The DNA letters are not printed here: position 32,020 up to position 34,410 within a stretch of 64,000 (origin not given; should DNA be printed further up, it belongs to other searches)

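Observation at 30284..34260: Six-gene minus-strand operon: AEP primase-polymerase::SF2 helicase, three small proteins, a DGQHR/ParB-like protein and a SEC-C Cys-rich protein, flanked by IS91 and IS3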

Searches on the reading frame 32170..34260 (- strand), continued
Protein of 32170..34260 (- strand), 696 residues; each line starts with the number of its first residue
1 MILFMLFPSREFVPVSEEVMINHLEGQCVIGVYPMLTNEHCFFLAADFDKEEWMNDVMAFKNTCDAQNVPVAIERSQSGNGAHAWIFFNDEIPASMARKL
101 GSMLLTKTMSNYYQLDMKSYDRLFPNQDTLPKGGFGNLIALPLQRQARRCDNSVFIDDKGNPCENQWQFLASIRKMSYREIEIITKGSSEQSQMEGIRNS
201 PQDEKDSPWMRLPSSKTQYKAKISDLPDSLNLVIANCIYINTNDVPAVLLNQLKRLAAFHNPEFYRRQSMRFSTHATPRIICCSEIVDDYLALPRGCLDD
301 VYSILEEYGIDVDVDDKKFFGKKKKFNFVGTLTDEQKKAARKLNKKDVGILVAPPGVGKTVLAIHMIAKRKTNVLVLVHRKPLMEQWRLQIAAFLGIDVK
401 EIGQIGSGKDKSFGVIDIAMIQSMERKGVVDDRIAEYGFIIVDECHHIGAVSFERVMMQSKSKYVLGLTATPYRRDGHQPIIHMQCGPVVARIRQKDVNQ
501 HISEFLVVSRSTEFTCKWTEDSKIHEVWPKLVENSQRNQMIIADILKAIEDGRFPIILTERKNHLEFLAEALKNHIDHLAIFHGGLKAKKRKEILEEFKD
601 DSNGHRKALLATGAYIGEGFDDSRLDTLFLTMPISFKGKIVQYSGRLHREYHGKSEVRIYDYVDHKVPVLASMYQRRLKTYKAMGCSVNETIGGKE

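Call 18: find_encoding_contigs(protein=P0001, flank=10000, max_places=4)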
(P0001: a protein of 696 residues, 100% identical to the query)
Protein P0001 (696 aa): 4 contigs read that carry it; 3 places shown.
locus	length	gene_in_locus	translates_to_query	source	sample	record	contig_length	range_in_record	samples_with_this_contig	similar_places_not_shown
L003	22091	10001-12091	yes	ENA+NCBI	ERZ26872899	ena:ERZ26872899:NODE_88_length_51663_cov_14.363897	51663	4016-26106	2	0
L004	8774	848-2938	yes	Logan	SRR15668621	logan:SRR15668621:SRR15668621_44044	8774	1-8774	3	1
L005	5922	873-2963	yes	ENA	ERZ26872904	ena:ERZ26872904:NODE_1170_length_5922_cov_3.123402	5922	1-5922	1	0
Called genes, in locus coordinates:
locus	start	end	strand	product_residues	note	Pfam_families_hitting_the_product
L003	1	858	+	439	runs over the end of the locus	PF03721:UDPG_MGDP_dh_N, PF00984:UDPG_MGDP_dh, PF03720:UDPG_MGDP_dh_C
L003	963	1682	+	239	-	PF00459:Inositol_P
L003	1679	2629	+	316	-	PF01507:PAPS_reduct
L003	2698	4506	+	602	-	PF00009:GTP_EFTU, PF01926:MMR_HSR1 (faint), PF03144:GTP_EFTU_D2 (weak), PF22594:GTP-eEF1A_C, PF01583:APS_kinase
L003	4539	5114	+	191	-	PF01583:APS_kinase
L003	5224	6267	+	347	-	PF17761:DUF1016_N, PF00565:SNase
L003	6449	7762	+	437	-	PF13173:AAA_14, PF13635:DUF4143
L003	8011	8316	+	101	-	PF01527:HTH_Tnp_1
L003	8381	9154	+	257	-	PF13276:HTH_21, PF00665:rve, PF13683:rve_3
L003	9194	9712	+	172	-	PF13749:HATPase_c_4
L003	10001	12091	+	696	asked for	PF22548:AEP-TOTE, PF00270:DEAD, PF04851:ResIII, PF00271:Helicase_C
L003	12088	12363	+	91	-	-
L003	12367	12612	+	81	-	-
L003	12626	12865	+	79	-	PF01726:LexA_DNA_bind (weak)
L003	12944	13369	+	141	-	-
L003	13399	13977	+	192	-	PF02810:SEC-C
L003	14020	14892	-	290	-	PF14319:Zn_Tnp_IS91, PF04986:Y2_Tnp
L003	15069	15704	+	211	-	-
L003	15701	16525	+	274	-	PF08843:AbiEii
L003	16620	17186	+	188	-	-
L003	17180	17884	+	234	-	PF08843:AbiEii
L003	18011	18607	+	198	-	PF06414:Zeta_toxin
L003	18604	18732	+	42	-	-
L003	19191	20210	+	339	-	PF01384:PHO4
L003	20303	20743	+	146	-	PF00459:Inositol_P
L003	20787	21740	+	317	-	-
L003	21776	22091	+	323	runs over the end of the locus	PF00685:Sulfotransfer_1, PF13469:Sulfotransfer_3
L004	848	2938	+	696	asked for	PF22548:AEP-TOTE, PF00270:DEAD, PF04851:ResIII, PF00271:Helicase_C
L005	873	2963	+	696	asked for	PF22548:AEP-TOTE, PF00270:DEAD, PF04851:ResIII, PF00271:Helicase_C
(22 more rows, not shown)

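Call 19: find_encoding_contigs(protein=P0003, flank=10000, max_places=3)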
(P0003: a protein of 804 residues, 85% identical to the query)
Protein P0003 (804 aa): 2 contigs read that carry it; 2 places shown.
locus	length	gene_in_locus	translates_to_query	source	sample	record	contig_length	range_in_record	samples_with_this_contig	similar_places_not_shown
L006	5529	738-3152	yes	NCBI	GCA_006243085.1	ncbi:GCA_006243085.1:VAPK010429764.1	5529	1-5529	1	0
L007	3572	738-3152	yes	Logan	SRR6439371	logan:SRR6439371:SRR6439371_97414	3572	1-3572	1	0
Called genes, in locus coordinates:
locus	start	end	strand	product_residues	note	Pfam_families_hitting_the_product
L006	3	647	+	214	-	?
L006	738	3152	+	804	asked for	PF22548:AEP-TOTE, PF00270:DEAD, PF04851:ResIII, PF13401:AAA_22 (faint), PF00271:Helicase_C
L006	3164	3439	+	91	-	-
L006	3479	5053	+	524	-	-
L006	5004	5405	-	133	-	PF17762:HTH_ParB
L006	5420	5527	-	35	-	?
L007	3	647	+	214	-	?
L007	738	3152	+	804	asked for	PF22548:AEP-TOTE, PF00270:DEAD, PF04851:ResIII, PF13401:AAA_22 (faint), PF00271:Helicase_C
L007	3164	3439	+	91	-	-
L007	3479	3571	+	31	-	?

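Call 23: find_related_loci(query=A1, collection=genome_contigs, flank=10000)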
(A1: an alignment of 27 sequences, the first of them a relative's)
Query A1 (812 aa) in genome_contigs; peptide patterns used: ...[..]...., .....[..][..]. (x = any residue, [..] = any of these).
600 stretches matched a pattern (row limit reached: there are more); 590 encode a relative of the query (tblastn E <= 1e-3); the best 80 are kept; 80 distinct loci.
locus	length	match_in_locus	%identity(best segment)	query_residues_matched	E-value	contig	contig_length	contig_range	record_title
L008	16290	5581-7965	61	13-807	0e+0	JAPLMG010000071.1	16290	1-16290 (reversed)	MAG: Candidatus Omnitrophota bacterium isolate LacPavin_0920_SED3_MAG_48_12 LacPavin_0920_SED3_scaffold_2740053, whole g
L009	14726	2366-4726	57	12-810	0e+0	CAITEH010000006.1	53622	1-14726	MAG: Candidatus Firestonebacteria bacterium isolate AM-2014_bin-3360 genome assembly, contig: bin-3360:06/86, whole geno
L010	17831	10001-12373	50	8-803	0e+0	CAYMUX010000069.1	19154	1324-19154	MAG TPA_asm: uncultured Nitrospiraceae bacterium isolate SRP302447_co3_820 genome assembly, contig: NODE_7955_length_191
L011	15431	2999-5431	47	14-812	0e+0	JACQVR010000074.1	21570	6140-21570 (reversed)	MAG: Planctomycetota bacterium isolate NC_groundwater_1468_Ag_S-0.65um_64_35 S_p65_S5_coassembly_k141_2415484, whole gen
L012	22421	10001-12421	48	4-807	0e+0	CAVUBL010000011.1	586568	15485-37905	MAG: uncultured Acidobacteriota bacterium isolate MFD05684.bin.1.267 genome assembly, contig: contig_28610, whole genome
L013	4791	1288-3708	48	1-805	0e+0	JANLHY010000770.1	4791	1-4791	MAG: Candidatus Brocadiaceae bacterium isolate S40-1 k99_386388, whole genome shotgun sequence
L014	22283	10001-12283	50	64-812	0e+0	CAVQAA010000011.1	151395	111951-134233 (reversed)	MAG: uncultured Spirochaetota bacterium isolate MFD03726.bin.2.143 genome assembly, contig: contig_22598, whole genome s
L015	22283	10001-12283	50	50-807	0e+0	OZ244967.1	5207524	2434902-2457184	MAG: Granulosicoccaceae bacterium isolate 69fe04f5-5af2-44a6-ae30-c983e8064af8 genome assembly, chromosome: 1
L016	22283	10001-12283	49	56-811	0e+0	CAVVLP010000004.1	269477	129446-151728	MAG: uncultured Gammaproteobacteria bacterium isolate MFD03551.bin.1.67 genome assembly, contig: contig_23221, whole gen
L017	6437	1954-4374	46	6-811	0e+0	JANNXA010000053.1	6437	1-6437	MAG: Planctomycetota bacterium isolate VAR_34_metabat_283 VAR_34_k141_671665, whole genome shotgun sequence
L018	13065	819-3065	50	68-811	0e+0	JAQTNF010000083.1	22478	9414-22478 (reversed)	MAG: Deltaproteobacteria bacterium isolate STA_58 NODE_4342_length_22478_cov_4.025457_Sandtown_A, whole genome shotgun s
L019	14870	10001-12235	49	67-807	0e+0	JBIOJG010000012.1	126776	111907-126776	MAG: Candidatus Binatia bacterium isolate GcC5-6 k141_1700908_length_126776_cov_101.5540, whole genome shotgun sequence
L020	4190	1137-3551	48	4-803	0e+0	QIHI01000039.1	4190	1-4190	MAG: Kiritimatiellales bacterium isolate SZUA-127 Ga0063293_10045919, whole genome shotgun sequence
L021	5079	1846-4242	48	7-805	0e+0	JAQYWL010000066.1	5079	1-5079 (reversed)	MAG: Desulfobacteria bacterium isolate Co_bin7 Co_bin7_c_000003809147, whole genome shotgun sequence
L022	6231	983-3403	46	6-809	0e+0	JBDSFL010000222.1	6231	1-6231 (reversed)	MAG: Thermoanaerobaculia bacterium isolate cluster1_bin.227 k127_12723349, whole genome shotgun sequence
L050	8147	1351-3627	48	64-805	0e+0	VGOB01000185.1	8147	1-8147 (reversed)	MAG: Chloroflexi bacterium isolate K_DeepCast_250m_m1_199 K_DeepCast_250m_m1_199_Ga0194125_10019433, whole genome shotgu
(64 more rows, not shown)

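Call 29: find_related_loci(query=A1, collection=viral_contigs, flank=8000)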
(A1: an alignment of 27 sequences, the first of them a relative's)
Query A1 (812 aa) in viral_contigs; peptide patterns used: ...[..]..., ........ (x = any residue, [..] = any of these).
600 stretches matched a pattern (row limit reached: there are more); 484 encode a relative of the query (tblastn E <= 1e-3); the best 80 are kept; 80 distinct loci.
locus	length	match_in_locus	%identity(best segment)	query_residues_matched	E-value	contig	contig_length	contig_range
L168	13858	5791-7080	30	361-799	3e-55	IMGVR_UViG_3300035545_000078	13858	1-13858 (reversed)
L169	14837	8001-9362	27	347-807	1e-38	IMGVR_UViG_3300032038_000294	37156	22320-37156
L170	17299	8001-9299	28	375-812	4e-37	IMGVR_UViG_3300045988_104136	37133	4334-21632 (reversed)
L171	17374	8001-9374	27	347-805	7e-36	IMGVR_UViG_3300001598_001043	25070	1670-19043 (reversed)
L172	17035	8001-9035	28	395-766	6e-30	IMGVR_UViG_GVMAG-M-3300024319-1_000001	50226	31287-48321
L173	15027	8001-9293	27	347-794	4e-29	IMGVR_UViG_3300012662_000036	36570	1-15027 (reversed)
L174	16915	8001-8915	31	477-805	8e-26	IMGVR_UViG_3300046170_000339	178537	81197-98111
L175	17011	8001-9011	27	444-802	2e-23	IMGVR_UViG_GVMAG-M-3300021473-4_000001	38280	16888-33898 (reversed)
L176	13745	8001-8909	26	445-766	1e-21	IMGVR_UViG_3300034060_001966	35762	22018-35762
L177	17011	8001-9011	29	445-802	2e-21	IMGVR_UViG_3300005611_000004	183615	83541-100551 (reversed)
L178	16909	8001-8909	26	445-766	1e-21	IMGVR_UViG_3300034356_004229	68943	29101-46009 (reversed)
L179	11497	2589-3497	26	445-766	1e-21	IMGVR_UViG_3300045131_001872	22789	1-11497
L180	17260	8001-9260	29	375-799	1e-40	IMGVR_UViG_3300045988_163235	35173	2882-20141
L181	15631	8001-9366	28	346-807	1e-35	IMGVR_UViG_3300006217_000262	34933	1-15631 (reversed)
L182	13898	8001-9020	26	444-805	2e-17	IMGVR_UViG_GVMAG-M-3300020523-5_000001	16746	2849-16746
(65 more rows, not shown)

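Call 39: search_solved_structures(query=P0002, max_evalue=0.001)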
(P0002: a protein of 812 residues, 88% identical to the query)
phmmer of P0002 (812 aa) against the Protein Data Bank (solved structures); distinct sequences matched with E-value up to 0.001: 21.
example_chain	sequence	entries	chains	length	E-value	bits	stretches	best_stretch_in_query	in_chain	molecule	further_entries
6p4f_A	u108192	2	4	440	9.8e-18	66.9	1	449-643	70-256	DNA-dependent ATPase XPBII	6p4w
5tnu_A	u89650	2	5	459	1.1e-17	66.7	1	449-643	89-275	DNA-dependent ATPase XPBII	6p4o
6p66_A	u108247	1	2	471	6.9e-15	57.4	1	448-625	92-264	DNA repair protein RAD25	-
2fwr_A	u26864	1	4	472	7e-15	57.4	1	448-625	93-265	DNA repair protein RAD25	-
5of4_A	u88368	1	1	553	5.7e-12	47.8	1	410-792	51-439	TFIIH basal transcription factor complex helicase XPB subunit,XPB,TFIIH basal transcriptio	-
6nmi_A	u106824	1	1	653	9e-12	47.1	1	410-791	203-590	General transcription and DNA repair factor IIH helicase subunit XPB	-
8bvw_0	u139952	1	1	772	1.2e-11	46.7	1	409-790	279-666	General transcription and DNA repair factor IIH helicase subunit XPB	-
29vf_0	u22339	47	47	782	1.3e-11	46.7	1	409-790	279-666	General transcription and DNA repair factor IIH helicase subunit XPB | TFIIH basal transcription factor complex helicase XPB subunit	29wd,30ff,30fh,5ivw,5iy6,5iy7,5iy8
28jm_A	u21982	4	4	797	1.3e-11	46.6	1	409-790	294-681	General transcription and DNA repair factor IIH helicase subunit XPB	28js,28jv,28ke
8ebt_A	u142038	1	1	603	4.9e-11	44.7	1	409-613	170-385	General transcription and DNA repair factor IIH helicase subunit XPB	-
7clg_A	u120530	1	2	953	7.5e-11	44.1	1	456-787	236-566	Putative helicase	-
2fz4_A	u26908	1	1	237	2.8e-10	42.2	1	448-596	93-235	DNA repair protein RAD25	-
5fmf_1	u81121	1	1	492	8.1e-10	40.7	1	410-637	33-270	DNA REPAIR HELICASE RAD25, SSL2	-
6jde_B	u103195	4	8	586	1.5e-09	39.8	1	463-592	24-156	Putative DNA repair helicase RadD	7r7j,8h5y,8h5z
7nqd_A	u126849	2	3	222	2e-09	39.4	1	137-301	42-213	TPR_REGION domain-containing protein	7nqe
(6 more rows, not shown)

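Call 57: search_dna_similar(query=P0002, collection=plasmids, mode=protein, max_rows=25)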
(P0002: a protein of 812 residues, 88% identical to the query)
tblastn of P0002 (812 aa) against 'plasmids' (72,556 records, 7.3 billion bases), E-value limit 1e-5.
Records with a match: 456; places in all: 473; records where one place covers at least 80% of the query: 98.
Best place of each record, by identity: <60% 456.
By first word of the organism name: Acinetobacter 134; Sinorhizobium 56; Escherichia 16; Nostoc 13; Rhizobium 11; Deinococcus 10; Bacillus 7; Halobacterium 7; Dinoroseobacter 6; Halorussus 6; and 107 more.
By predicted mobility (MOB-suite, as given by PLSDB): non-mobilizable 198; mobilizable 148; conjugative 110.
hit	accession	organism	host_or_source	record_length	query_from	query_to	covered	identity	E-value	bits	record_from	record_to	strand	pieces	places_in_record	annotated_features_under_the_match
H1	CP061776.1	Ochrobactrum sp. MT180101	Water,Breeding wastewater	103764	46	806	94%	45.9%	0e+0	709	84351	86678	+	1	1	DEAD/DEAH box helicase family protein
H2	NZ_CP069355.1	Microvirga sp. VF16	Vachellia farnesiana,Cell culture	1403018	57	811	93%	45.7%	0e+0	696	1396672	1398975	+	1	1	none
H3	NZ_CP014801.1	Salipiger profundus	single cell,environmental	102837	50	806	93%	45.4%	0e+0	699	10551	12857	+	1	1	DEAD/DEAH box helicase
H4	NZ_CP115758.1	Paracoccus sp. SCSIO 75233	cell culture,sediment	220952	64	806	92%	46.2%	0e+0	701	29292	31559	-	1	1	DEAD/DEAH box helicase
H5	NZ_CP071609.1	Rhizobium binae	lentil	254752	64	806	92%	46.1%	0e+0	698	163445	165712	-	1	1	DEAD/DEAH box helicase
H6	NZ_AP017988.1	Aminobacter sp. SS-2016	Lotus japoicus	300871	64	806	92%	46.1%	0e+0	711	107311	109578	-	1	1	DEAD/DEAH box helicase family protein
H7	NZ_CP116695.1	Agrobacterium tumefaciens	Lavender,cell culture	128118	64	806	92%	45.9%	0e+0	709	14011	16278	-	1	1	DEAD/DEAH box helicase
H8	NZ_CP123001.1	Neorhizobium petrolearium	single cell,petroleum contaminated soil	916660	64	806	92%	45.9%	0e+0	707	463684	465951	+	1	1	DEAD/DEAH box helicase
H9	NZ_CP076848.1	Agrobacterium pusense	mixed culture,weathered tuff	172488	64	806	92%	45.8%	0e+0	705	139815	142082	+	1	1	DEAD/DEAH box helicase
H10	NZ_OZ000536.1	Shinella sp. WSC3-e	-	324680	64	806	92%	45.8%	0e+0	702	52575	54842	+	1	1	DEAD/DEAH box helicase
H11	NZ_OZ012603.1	Shinella sp. WSD5-1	-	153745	64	806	92%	45.8%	0e+0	702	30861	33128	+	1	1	DEAD/DEAH box helicase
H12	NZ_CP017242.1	Rhizobium etli 8C-3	Phaseolus vulgaris,cell culture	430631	64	806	92%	45.8%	0e+0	702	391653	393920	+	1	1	DEAD/DEAH box helicase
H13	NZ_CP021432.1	Yoonia vestfoldensis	Skeletonema marinoi strain RO5AC,Cell ...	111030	64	806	92%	45.6%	0e+0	703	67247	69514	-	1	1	DEAD/DEAH box helicase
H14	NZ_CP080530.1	Mesorhizobium sp. AR02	Oxytropis sp.,Cell culture,root nodule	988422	64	806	92%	45.5%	0e+0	697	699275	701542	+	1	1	DEAD/DEAH box helicase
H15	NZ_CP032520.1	Cupriavidus oxalaticus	cell culture,activated sludge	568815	67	809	92%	45.5%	0e+0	659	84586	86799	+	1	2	DEAD/DEAH box helicase family protein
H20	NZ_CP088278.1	Bradyrhizobium barranii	Glycine max cv. AC Glengarry,cell ...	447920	64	806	92%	45.4%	0e+0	696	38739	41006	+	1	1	DEAD/DEAH box helicase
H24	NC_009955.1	Dinoroseobacter shibae DFL 12 = DSM 16493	-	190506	64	806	92%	45.3%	0e+0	690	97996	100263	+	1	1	DEAD/DEAH box helicase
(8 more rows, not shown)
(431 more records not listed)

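Call 58: search_dna_similar(query=P0002, collection=phages, mode=protein, max_rows=15)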
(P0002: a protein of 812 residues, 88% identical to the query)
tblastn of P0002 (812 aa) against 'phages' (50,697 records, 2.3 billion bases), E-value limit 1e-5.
Records with a match: 1811; places in all: 1811; records where one place covers at least 80% of the query: 0.
Best place of each record, by identity: <60% 1811.
By first word of the organism name: Vibrio 394; Mycobacterium 339; Salmonella 279; Escherichia 185; Streptococcus 137; Klebsiella 81; Erwinia 52; Bacillus 44; Pseudomonas 26; Bacteriophage 24; and 62 more.
By host as written in the record: - 407; Mycobacterium smegmatis mc2 155 263; Escherichia coli 65; Streptococcus thermophilus 58; Mycobacterium smegmatis mc#155 52; Erwinia amylovora 44; Salmonella enterica subsp. enterica serovar Enteritidis PT1 41; Vibrio harveyi BAA-1116 36; and 372 more.
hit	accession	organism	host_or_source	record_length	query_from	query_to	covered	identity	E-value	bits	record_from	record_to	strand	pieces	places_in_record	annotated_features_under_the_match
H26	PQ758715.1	Vibrio phage vB_VibS_KarBoss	Vibrio campbellii S20TG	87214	408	805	49%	28.0%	3e-29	132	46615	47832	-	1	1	hypothetical protein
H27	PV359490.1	Salmonella phage Sen-NF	Salmonella enterica subsp. enterica ...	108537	406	812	50%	26.4%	3e-25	119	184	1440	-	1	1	putative DNA repair helicase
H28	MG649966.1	Vibrio phage Ceto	Vibrio harveyi BAA-1116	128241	346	771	52%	24.9%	1e-17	94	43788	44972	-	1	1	putative ATP-dependent helicase | hypothetical protein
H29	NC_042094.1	Vibrio phage Ceto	Vibrio harveyi BAA-1116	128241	346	771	52%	24.9%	1e-17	94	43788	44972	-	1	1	putative ATP-dependent helicase | hypothetical protein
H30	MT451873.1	Vibrio phage vB_VhaS-VHB1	Vibrio harveyi BYK0632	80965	406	801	49%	26.8%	1e-26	123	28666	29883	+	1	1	DNA helicase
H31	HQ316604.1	Vibrio phage SIO-2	Vibrio sp. SWAT-3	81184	406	801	49%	26.8%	1e-26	123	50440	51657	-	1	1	hypothetical protein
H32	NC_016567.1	Vibrio phage SIO-2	Vibrio sp. SWAT-3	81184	406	801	49%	26.8%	1e-26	123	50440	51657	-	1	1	hypothetical protein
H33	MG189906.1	Stenotrophomonas phage vB_SmaS_DLP_5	Stenotrophomonas maltophilia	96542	446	805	44%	29.4%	7e-27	124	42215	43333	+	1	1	superfamily II DNA or RNA helicase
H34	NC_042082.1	Stenotrophomonas phage vB_SmaS_DLP_5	Stenotrophomonas maltophilia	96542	446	805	44%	29.4%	7e-27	124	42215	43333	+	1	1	superfamily II DNA or RNA helicase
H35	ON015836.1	Vibrio phage Vpas_PP24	Vibrio parahaemolyticus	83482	406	801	49%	26.5%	3e-26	122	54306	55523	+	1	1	hypothetical protein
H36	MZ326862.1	Stenotrophomonas phage Summit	Stenotrophomonas maltophilia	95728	446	805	44%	28.9%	2e-24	116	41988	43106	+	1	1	DNA helicase | ribosome_binding_site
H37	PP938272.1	Bacillus phage PHBA67-T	Bacillus cereus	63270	347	805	57%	22.5%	2e-13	81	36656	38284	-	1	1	hypothetical protein (x2)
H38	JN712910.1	Bacillus phage BCD7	Bacillus cereus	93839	367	805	54%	23.4%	4e-20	102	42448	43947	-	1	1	putative type III restriction protein res subunit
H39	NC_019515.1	Bacillus phage BCD7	Bacillus cereus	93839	367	805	54%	23.4%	4e-20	102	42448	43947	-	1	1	DNA helicase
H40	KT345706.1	Vibrio phage vB_VorS-PVo5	Vibrio ordalii VO5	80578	346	771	52%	23.9%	1e-16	91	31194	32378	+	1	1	putative ATP-dependent protein | hypothetical protein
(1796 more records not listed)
